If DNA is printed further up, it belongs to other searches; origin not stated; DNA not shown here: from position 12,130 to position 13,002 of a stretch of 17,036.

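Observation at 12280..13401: Tandem HD-fold protein: inactive-looking N-terminal copy plus intact YfbR-like C-terminal HD domain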

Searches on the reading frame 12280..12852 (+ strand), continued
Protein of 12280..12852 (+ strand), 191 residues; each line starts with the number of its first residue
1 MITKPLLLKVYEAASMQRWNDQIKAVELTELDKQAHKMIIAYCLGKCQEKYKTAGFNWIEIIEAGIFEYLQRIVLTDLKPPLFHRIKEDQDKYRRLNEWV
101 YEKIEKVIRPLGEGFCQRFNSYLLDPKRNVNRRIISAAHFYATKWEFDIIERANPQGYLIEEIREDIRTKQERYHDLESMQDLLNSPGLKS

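Call 60: search_protein_families(library=pfam, proteins=[L050:7136-8626:+], max_evalue=0.01)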
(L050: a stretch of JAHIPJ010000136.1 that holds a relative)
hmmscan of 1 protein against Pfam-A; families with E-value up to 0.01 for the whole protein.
L050:7136-8626:+ (497 aa): 2 families
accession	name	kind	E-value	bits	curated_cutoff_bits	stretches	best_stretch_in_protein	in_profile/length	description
PF11074.14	DUF2779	-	3.8e-43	147.2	23.3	1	295-420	1-126/126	Domain of unknown function(DUF2779)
PF01930.23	Cas_Cas4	-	0.0008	20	22.7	1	99-222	55-159/160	Domain of unknown function DUF83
